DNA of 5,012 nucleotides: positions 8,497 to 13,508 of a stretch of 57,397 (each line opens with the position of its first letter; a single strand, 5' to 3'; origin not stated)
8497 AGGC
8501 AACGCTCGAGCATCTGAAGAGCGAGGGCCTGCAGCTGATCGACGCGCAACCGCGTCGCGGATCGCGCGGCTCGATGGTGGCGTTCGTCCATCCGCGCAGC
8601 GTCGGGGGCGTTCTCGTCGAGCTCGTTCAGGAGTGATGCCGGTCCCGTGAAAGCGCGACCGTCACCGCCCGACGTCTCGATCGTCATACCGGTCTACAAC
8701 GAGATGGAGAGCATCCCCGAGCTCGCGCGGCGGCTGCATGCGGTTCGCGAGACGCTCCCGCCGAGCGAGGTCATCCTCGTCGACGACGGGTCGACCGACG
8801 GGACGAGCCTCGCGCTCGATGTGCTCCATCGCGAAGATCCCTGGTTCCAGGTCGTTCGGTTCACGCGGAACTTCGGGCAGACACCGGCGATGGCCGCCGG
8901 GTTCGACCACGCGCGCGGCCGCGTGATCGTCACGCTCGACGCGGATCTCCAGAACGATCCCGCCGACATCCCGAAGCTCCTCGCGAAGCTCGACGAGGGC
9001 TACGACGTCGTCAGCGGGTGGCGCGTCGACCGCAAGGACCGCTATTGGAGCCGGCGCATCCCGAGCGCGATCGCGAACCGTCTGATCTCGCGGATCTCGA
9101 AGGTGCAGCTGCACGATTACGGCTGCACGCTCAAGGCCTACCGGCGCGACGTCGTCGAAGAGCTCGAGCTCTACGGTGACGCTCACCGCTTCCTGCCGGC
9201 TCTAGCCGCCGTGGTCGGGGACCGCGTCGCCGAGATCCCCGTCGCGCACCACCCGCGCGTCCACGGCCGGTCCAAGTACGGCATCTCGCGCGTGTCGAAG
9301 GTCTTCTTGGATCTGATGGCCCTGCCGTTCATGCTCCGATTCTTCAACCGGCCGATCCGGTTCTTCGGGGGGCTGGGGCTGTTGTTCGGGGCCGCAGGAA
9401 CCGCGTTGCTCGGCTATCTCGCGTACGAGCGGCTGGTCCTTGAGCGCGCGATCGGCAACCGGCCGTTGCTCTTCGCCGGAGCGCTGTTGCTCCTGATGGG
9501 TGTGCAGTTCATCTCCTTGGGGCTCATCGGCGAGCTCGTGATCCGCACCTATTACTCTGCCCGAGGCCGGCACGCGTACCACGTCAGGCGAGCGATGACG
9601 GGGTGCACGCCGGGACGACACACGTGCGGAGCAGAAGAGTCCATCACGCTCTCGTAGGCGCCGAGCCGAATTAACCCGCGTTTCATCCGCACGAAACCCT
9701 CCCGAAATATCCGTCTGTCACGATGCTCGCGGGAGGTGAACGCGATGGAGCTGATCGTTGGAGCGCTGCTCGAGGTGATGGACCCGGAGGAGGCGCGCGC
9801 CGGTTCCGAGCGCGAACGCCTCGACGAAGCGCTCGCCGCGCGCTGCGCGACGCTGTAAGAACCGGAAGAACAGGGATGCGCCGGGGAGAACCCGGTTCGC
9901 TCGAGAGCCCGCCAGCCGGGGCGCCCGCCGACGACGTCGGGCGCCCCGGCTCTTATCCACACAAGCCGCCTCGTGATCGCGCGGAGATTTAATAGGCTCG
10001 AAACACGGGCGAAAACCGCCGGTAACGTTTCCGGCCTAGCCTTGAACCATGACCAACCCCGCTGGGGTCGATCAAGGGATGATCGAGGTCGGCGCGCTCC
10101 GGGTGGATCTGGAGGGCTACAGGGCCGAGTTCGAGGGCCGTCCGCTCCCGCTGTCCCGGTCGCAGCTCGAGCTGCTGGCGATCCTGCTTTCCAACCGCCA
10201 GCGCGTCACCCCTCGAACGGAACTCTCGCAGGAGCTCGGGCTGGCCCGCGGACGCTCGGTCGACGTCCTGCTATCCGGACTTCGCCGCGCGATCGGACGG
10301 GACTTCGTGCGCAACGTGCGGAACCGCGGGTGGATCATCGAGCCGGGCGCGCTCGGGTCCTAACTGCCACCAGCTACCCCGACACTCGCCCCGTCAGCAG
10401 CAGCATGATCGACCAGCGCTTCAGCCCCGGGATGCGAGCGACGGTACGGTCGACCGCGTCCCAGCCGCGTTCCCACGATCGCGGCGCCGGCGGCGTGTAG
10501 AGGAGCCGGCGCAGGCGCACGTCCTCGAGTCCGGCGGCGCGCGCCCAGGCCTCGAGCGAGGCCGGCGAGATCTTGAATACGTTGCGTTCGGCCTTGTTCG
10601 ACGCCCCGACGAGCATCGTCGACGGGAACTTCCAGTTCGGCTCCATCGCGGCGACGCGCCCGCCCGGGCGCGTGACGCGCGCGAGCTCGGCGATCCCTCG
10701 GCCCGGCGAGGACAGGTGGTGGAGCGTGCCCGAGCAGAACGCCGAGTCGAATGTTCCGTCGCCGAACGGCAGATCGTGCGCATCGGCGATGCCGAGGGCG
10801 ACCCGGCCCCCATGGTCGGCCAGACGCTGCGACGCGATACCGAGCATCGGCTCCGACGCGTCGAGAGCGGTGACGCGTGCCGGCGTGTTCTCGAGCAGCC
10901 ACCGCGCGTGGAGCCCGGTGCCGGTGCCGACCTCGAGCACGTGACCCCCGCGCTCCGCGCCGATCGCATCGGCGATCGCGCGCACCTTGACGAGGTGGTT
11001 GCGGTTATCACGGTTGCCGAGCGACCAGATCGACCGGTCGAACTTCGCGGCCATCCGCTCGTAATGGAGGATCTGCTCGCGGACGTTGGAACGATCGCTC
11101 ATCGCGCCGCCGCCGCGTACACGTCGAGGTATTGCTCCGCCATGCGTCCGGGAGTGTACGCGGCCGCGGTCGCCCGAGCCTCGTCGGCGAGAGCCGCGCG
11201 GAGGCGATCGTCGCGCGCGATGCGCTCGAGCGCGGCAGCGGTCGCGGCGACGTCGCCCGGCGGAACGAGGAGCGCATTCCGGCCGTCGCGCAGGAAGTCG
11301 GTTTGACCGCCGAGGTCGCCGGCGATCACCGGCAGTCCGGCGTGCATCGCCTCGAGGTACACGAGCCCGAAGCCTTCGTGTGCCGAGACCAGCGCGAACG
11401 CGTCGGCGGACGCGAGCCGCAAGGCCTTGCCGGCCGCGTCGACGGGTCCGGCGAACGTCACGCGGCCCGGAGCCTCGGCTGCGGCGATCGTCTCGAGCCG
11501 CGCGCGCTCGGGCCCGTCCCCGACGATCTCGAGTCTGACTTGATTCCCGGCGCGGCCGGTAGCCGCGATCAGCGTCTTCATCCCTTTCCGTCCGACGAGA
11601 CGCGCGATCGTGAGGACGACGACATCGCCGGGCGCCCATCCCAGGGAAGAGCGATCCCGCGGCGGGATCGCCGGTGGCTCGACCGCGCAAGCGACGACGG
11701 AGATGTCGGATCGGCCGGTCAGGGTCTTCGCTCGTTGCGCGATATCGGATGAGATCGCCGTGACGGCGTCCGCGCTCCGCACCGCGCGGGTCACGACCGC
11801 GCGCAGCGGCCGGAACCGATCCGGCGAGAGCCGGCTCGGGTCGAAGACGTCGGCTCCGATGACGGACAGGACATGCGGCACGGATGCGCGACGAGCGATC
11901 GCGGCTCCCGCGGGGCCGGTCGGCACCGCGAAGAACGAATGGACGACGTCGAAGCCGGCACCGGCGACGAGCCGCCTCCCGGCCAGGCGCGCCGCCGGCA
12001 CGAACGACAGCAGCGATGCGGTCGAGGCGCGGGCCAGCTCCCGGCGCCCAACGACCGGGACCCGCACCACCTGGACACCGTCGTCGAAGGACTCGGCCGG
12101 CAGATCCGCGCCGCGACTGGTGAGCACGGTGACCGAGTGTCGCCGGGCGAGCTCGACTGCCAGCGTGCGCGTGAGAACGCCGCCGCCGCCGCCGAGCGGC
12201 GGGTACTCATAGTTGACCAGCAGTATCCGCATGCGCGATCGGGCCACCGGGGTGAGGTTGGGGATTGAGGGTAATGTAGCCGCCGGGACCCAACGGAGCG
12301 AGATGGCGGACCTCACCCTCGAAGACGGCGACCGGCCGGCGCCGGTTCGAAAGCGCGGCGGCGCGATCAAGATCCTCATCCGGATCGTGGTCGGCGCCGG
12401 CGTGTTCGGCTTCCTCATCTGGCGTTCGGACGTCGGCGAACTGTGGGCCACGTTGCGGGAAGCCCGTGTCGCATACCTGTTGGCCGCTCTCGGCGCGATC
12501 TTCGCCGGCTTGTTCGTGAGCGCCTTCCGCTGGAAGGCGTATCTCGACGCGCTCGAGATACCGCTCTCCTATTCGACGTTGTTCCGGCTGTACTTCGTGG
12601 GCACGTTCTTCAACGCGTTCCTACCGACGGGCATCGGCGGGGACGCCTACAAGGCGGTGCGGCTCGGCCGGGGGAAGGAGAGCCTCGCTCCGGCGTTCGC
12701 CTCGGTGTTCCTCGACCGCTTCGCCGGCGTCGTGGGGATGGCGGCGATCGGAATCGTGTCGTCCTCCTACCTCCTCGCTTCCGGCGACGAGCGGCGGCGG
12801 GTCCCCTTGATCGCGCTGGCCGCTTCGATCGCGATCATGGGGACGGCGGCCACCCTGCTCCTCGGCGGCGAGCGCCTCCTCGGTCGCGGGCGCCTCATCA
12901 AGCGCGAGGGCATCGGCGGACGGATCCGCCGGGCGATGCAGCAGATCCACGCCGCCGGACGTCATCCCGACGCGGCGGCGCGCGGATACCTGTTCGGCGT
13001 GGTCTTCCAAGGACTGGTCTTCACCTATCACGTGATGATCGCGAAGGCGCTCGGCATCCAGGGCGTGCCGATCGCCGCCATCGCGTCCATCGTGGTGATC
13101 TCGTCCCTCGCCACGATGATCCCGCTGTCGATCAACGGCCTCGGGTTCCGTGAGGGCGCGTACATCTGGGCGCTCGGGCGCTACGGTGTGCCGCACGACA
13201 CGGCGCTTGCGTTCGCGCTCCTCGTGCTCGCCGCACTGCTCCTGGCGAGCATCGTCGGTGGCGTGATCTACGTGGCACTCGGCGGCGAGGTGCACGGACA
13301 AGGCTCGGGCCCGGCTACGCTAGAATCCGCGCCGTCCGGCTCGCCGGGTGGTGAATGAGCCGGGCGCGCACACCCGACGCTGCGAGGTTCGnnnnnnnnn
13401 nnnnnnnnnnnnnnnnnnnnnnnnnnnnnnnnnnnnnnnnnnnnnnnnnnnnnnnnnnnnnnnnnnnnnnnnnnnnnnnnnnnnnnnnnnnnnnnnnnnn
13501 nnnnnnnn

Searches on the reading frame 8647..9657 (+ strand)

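Call 18: search_protein_families(library=pfam, proteins=[window:8647-9657:+], max_evalue=0.001)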
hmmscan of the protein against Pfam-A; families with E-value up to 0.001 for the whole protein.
window:8647-9657:+ (336 aa): 2 families
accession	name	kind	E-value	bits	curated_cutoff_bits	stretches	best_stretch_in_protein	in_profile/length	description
PF00535.33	Glycos_transf_2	-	4.4e-36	124.8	23.3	1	11-173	1-167/168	Glycosyl transferase family 2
PF10111.15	Glyco_tranf_2_2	-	0.00061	19.8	27.3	1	11-103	1-94/276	Glycosyltransferase like family 2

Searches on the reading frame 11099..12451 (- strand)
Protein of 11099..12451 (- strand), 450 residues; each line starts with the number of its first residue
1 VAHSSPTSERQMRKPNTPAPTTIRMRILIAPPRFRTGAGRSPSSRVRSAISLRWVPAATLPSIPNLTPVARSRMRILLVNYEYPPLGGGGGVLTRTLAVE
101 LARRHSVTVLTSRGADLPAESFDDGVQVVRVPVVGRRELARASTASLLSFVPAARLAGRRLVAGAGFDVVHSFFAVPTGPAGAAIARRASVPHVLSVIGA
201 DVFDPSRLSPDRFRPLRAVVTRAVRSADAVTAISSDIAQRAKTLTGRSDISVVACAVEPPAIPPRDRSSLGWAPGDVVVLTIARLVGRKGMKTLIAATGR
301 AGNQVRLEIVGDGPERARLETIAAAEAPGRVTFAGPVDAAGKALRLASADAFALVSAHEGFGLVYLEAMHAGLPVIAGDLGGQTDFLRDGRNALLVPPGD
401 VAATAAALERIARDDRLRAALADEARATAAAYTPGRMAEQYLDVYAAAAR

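Call 18: search_protein_families(library=pfam, proteins=[window:11099-12451:-], max_evalue=0.001)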
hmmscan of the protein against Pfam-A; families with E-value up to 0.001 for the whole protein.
window:11099-12451:- (450 aa): 7 families
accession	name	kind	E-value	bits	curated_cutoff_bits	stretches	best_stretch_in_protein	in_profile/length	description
PF00534.26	Glycos_transf_1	-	1.4e-31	109.8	26.4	1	266-427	5-171/172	Glycosyl transferases group 1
PF13692.12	Glyco_trans_1_4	-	8e-29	101.2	27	1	278-414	3-142/142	Glycosyl transferases group 1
PF13439.12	Glyco_transf_4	-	7.2e-20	72.1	28.5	1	88-258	2-167/170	Glycosyltransferase Family 4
PF13579.12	Glyco_trans_4_4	-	3.2e-19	70.2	29.7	1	88-250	1-152/158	Glycosyl transferase 4-like domain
PF20706.3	GT4-conflict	-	3.2e-12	46.6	26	1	77-429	1-372/385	Family 4 Glycosyltransferase in conflict systems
PF13477.12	Glyco_trans_4_2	-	1.3e-08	35.5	23.4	1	92-233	11-138/139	Glycosyl transferase 4-like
PF13524.12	Glyco_trans_1_2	-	2e-06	28.2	25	1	295-443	6-144/144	Glycosyl transferase-like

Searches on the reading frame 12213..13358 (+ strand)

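Call 18: search_protein_families(library=pfam, proteins=[window:12213-13358:+], max_evalue=0.001)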
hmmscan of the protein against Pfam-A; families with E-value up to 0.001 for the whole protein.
window:12213-13358:+ (381 aa): 1 family
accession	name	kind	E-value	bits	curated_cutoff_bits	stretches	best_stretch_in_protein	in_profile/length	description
PF03706.18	LPG_synthase_TM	-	7.1e-43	147.6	33.4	1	54-348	1-301/302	Lysylphosphatidylglycerol synthase TM region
